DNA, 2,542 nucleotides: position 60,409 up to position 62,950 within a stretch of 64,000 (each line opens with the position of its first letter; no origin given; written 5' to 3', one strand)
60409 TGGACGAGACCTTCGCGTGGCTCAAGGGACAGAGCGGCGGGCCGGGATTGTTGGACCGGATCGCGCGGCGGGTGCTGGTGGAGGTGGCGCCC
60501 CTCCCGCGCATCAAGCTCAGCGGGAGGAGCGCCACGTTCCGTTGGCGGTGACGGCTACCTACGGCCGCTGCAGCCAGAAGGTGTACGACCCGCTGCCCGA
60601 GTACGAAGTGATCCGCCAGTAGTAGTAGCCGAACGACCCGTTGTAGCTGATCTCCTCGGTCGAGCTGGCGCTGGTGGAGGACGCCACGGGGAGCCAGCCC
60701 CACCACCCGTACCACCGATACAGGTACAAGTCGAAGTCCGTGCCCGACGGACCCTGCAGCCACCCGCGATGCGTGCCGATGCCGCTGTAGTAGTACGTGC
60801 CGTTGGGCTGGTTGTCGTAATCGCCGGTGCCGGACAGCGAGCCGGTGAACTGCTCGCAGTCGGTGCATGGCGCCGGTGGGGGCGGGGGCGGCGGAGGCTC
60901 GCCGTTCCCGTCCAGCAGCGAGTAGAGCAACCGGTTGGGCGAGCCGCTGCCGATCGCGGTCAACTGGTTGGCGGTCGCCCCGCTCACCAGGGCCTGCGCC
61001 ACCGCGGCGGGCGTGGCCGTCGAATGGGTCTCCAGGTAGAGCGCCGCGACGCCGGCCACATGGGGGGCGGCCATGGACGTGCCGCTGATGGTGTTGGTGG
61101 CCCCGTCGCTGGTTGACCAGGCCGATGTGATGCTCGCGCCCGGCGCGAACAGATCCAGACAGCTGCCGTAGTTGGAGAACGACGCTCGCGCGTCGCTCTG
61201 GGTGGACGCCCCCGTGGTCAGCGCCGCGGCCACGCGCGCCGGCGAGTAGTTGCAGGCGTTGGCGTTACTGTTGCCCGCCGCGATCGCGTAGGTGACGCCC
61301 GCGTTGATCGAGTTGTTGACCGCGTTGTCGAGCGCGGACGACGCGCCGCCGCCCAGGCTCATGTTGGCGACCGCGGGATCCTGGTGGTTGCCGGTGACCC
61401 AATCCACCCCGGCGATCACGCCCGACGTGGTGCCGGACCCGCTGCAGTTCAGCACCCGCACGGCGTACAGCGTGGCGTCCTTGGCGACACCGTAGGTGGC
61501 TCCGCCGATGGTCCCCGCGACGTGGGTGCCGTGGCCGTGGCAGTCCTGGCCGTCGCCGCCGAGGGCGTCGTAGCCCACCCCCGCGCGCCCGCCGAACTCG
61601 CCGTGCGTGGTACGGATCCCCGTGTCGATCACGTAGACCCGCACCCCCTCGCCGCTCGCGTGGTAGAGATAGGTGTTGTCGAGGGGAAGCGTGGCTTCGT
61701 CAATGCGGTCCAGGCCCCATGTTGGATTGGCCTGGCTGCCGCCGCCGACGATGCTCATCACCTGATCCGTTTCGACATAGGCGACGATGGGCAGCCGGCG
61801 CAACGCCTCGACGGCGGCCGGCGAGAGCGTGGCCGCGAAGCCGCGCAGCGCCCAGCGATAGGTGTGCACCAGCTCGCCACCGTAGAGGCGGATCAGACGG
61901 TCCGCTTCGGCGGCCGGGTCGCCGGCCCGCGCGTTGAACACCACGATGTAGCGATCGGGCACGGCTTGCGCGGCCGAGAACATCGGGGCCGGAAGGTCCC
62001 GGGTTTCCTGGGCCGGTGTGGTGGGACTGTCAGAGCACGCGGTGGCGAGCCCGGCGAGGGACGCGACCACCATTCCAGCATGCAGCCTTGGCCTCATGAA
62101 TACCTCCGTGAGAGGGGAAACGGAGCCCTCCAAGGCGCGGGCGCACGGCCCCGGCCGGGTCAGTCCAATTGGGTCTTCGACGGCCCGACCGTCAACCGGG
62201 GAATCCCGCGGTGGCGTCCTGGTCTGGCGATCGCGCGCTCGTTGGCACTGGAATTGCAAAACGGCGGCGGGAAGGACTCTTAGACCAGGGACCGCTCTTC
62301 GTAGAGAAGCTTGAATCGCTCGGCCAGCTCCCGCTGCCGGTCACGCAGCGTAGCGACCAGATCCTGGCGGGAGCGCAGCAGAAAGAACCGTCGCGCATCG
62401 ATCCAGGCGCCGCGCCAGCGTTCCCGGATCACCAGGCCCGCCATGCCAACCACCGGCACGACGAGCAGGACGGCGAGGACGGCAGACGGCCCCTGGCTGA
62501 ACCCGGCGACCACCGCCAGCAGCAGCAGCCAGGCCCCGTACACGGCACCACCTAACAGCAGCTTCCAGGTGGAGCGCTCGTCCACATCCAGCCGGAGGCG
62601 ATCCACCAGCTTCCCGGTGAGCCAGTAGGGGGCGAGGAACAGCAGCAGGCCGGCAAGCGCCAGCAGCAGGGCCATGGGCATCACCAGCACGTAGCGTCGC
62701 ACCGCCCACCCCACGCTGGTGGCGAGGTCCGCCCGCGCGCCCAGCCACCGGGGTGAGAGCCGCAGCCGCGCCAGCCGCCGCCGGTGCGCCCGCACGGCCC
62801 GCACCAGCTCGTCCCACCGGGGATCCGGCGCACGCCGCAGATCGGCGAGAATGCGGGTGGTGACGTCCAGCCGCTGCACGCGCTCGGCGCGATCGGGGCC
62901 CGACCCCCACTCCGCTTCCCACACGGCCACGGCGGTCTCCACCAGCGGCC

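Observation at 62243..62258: Perfect sigma-54 consensus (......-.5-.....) pointing antisense into the plsC-like gene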

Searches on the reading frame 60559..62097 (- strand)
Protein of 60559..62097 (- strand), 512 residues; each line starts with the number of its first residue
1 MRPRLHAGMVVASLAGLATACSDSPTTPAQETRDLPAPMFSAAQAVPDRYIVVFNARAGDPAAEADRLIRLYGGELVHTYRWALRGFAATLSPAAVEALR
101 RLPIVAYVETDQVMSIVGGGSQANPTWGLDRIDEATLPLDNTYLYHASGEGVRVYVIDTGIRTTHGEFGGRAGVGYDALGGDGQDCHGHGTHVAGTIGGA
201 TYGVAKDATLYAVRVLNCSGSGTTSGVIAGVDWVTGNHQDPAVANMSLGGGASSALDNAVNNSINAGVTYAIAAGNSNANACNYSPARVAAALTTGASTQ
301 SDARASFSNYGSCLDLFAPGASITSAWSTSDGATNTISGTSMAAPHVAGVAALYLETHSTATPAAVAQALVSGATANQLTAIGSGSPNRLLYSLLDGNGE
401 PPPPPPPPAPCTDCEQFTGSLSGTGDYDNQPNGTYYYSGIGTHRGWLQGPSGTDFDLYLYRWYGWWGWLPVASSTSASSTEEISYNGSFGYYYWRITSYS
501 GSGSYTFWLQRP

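Call 9: search_protein_families(library=pfam, proteins=[window:60559-62097:-])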
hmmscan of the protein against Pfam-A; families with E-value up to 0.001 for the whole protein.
window:60559-62097:- (512 aa): 2 families
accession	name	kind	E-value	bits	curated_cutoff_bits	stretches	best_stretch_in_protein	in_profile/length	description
PF00082.27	Peptidase_S8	-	4e-41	141.7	21.8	1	149-378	1-277/288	Subtilase family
PF05922.21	Inhibitor_I9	-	1.9e-08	35.3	21.2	1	50-115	2-80/82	Peptidase inhibitor I9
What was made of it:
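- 60559..62097 (-): S8 (subtilisin/aqualysin-like) peptidase with a signal peptide and an I9 propeptide. This is the gene the site is inherited with. Pfam Peptidase_S8 4e-41 and Inhibitor_I9 1.9e-8 (call 9).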

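Call 19: find_homologous_proteins(query=window:60559-62097:-)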
Query window:60559-62097:- (512 aa): 8000 proteins with E <= 0.001 among 8000 candidates; the best 120 are listed.
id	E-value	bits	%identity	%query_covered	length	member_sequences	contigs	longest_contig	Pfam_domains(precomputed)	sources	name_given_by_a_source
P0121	0.0e+0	1133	98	100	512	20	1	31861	PF05922.22,PF00082.28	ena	-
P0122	1.9e-297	1005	88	100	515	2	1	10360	PF05922.22,PF00082.28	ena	-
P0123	2.9e-223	761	84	80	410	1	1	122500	PF00082.28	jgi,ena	-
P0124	7.2e-218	743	66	100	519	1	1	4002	PF05922.22,PF00082.28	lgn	-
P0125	6.7e-215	733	66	100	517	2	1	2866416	PF05922.22,PF00082.28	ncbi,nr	ncbi:MAG: S8 family peptidase [Gemmatimonadota bacterium]|nr:MAG: S8 family peptidase [Gemmatimonado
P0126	1.3e-214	732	82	78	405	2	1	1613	PF00082.28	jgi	jgi:subtilisin family serine protease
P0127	3.6e-212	724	64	100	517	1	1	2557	PF05922.22,PF00082.28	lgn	-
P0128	1.9e-210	718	66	100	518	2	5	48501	PF05922.22,PF00082.28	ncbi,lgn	-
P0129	2.5e-209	714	66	100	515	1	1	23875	PF05922.22,PF00082.28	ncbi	ncbi:MAG TPA: S8 family peptidase [Longimicrobiales bacterium]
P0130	3.1e-208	711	65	96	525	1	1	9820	PF05922.22,PF00082.28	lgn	-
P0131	8.7e-208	709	64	98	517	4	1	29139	PF05922.22,PF00082.28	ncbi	-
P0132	1.3e-205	702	64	100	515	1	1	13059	PF05922.22,PF00082.28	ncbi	ncbi:MAG TPA: S8 family peptidase [Longimicrobiales bacterium]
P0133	6.4e-205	700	62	98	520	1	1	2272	PF05922.22,PF00082.28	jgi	jgi:aqualysin 1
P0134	3.8e-203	694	64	100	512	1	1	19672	PF05922.22,PF00082.28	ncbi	ncbi:MAG TPA: S8 family peptidase [Longimicrobiales bacterium]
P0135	9.8e-201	686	64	97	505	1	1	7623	PF05922.22,PF00082.28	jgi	jgi:subtilisin family serine protease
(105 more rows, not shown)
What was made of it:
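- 60559..62097 (-): Orthologues at 98, 88, 84 and 82% identity, then a drop to 66% (call 19).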

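Call 21: find_encoding_contigs(protein=P0122, flank=5000, max_places=3)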
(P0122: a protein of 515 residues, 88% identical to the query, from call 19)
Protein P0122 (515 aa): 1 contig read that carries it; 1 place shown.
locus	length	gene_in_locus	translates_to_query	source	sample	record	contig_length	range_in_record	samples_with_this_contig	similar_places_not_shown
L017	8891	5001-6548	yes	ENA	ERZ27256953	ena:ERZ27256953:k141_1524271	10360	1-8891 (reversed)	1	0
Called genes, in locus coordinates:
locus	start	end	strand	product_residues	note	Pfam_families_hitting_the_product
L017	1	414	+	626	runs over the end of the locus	?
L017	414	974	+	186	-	-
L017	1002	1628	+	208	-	PF04307:YdjM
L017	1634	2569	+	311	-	PF00753:Lactamase_B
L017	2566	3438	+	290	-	PF00034:Cytochrom_C (faint), PF13442:Cytochrome_CBB3 (faint)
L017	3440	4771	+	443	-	PF01553:Acyltransferase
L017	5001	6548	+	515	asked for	PF05922:Inhibitor_I9, PF00082:Peptidase_S8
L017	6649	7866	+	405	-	PF00082:Peptidase_S8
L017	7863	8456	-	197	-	-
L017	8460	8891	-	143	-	?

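Call 22: find_encoding_contigs(protein=P0123, flank=5000, max_places=3)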
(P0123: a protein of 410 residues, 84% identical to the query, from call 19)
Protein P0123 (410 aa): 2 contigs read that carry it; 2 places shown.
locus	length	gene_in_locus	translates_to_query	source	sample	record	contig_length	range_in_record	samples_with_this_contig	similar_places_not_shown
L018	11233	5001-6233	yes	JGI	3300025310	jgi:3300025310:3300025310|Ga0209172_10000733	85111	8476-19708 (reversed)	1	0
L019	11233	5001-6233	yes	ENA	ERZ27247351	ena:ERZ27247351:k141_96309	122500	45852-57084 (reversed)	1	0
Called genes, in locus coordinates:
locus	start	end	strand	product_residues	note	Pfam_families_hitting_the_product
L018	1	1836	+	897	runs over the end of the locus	PF00246:Peptidase_M14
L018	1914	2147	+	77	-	-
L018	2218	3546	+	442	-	PF01553:Acyltransferase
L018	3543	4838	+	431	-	PF07690:MFS_1, PF11700:ATG22, PF07690:MFS_1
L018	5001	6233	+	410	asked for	PF00082:Peptidase_S8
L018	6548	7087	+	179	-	PF12867:DinB_2, PF05163:DinB (weak)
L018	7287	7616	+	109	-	-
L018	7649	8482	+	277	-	PF02633:Creatininase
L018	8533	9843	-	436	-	PF09699:Paired_CXXCH_1 (faint), PF14522:Cytochrome_C7 (faint), PF14537:Cytochrom_c3_2 (faint), PF13447:Multi-haem_cyto, PF13435:Cytochrome_C554 (weak), PF13447:Multi-haem_cyto (weak)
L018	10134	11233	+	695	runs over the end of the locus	PF26549:Tricorn_N (weak), PF07676:PD40 (weak), PF26550:Tricorn_2nd (weak), PF26549:Tricorn_N, PF07676:PD40 (weak), PF26549:Tricorn_N (weak), PF20434:BD-FAE (weak), PF00326:Peptidase_S9, +6 more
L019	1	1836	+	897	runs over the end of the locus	PF00246:Peptidase_M14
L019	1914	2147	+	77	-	-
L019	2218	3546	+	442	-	PF01553:Acyltransferase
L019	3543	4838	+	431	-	PF07690:MFS_1, PF11700:ATG22, PF07690:MFS_1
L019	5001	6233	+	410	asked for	PF00082:Peptidase_S8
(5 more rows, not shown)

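Call 23: find_encoding_contigs(protein=P0125, flank=5000, max_places=3)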
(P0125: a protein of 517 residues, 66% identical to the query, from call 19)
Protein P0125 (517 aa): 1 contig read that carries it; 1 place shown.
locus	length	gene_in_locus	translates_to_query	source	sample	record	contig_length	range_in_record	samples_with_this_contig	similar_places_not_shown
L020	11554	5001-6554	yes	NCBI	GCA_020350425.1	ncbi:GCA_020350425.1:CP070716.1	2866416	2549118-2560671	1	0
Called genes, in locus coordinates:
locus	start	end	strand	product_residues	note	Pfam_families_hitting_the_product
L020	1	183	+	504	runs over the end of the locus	PF01546:Peptidase_M20 (faint), PF04389:Peptidase_M28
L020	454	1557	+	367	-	PF00364:Biotin_lipoyl (faint), PF25917:BSH_RND, PF25919:BSH_CusB, PF25973:BSH_CzcB, PF25954:Beta-barrel_RND_2, PF25967:RND-MFP_C, PF25975:CzcB_C, PF25989:YknX_C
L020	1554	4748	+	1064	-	PF00873:ACR_tran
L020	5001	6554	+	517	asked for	PF05922:Inhibitor_I9 (weak), PF00082:Peptidase_S8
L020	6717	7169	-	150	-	PF07452:CHRD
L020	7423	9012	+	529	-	PF00069:Pkinase, PF07714:PK_Tyr_Ser-Thr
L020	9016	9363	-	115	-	PF12675:DUF3795 (weak)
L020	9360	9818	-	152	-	-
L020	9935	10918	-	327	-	PF01926:MMR_HSR1, PF02421:FeoB_N, PF02824:TGS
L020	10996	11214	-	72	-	-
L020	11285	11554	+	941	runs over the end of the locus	PF00069:Pkinase, PF07714:PK_Tyr_Ser-Thr, PF13414:TPR_11 (faint), PF13431:TPR_17 (faint)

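Call 24: find_encoding_contigs(protein=P0128, flank=5000, max_places=5)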
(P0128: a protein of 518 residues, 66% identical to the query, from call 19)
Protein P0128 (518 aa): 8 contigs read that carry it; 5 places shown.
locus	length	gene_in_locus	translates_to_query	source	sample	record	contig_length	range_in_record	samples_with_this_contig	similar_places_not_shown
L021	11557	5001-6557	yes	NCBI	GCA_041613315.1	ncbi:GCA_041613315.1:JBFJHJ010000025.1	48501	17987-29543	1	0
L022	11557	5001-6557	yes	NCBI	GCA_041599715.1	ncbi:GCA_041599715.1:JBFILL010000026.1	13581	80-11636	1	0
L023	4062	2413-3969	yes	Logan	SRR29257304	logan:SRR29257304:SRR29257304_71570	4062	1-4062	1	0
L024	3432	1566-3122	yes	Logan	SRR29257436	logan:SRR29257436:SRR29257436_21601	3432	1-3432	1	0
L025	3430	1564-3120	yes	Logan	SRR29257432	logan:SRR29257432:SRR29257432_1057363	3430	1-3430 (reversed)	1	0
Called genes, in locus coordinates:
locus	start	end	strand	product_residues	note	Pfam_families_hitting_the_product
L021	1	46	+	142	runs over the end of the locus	-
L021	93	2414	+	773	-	PF00069:Pkinase, PF07714:PK_Tyr_Ser-Thr, PF24885:TPR_NPHP3, PF13424:TPR_12, PF13374:TPR_10, PF13424:TPR_12, PF13424:TPR_12, PF24885:TPR_NPHP3, +28 more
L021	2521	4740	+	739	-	PF19313:DUF5916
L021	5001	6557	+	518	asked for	PF05922:Inhibitor_I9 (weak), PF00082:Peptidase_S8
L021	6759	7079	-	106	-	PF03992:ABM (weak)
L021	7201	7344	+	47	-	PF01037:AsnC_trans_reg (weak)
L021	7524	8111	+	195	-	-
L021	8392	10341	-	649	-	PF03065:Glyco_hydro_57, PF09094:AmyA-A_glucT_m, PF09095:AmyA-gluTrfs_C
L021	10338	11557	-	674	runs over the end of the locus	PF03065:Glyco_hydro_57, PF12055:DUF3536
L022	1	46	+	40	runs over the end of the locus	?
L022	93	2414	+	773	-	PF00069:Pkinase, PF07714:PK_Tyr_Ser-Thr, PF24885:TPR_NPHP3, PF13424:TPR_12, PF13374:TPR_10, PF13424:TPR_12, PF13424:TPR_12, PF24885:TPR_NPHP3, +28 more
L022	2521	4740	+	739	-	PF19313:DUF5916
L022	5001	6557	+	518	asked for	PF05922:Inhibitor_I9 (weak), PF00082:Peptidase_S8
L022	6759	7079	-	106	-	PF03992:ABM (weak)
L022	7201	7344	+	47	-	PF01037:AsnC_trans_reg (weak)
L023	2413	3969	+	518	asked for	PF05922:Inhibitor_I9 (weak), PF00082:Peptidase_S8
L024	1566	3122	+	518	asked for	PF05922:Inhibitor_I9 (weak), PF00082:Peptidase_S8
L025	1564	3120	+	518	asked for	PF05922:Inhibitor_I9 (weak), PF00082:Peptidase_S8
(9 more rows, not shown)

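Call 31: find_encoding_contigs(protein=P0126, flank=5000, max_places=3)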
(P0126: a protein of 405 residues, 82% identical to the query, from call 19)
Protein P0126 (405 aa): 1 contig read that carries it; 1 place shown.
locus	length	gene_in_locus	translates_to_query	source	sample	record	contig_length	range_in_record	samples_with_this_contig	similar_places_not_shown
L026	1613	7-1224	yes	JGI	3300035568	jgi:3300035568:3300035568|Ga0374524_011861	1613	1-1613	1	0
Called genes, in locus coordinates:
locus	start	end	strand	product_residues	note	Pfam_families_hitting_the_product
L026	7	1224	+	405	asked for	PF00082:Peptidase_S8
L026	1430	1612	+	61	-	?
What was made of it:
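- Tried and rejected: The upstream DNA of L026 (82% identity) is not on its contig (call 31).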

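Call 40: find_encoding_contigs(protein=P0121, flank=6000, max_places=4)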
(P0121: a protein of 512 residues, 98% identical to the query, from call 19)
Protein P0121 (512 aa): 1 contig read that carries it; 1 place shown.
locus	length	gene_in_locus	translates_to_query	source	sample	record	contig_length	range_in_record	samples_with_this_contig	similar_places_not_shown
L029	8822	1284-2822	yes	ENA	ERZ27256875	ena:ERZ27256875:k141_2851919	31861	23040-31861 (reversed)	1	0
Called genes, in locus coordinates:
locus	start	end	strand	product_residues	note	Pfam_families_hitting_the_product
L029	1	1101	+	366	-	?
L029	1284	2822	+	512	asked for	PF05922:Inhibitor_I9, PF00082:Peptidase_S8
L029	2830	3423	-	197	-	-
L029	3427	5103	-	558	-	-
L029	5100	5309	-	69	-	-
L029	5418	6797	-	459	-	PF00072:Response_reg, PF00158:Sigma54_activat, PF01078:Mg_chelatase (faint), PF14532:Sigma54_activ_2, PF07728:AAA_5 (weak), PF25601:AAA_lid_14, PF02954:HTH_8 (weak)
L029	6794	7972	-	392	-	PF00512:HisKA (weak), PF02518:HATPase_c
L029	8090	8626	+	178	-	PF12867:DinB_2, PF05163:DinB (weak)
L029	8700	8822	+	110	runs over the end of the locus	-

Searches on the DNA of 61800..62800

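Call 38: search_rna_families(source=window, start=61800, end=62800, threshold=evalue, max_evalue=1)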
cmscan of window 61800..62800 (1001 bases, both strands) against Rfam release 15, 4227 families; matches with E-value up to 1: 0.
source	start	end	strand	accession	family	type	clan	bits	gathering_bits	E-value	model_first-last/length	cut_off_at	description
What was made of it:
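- Tried and rejected: No Rfam match at E <= 1 in 61800-62800 (call 38).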
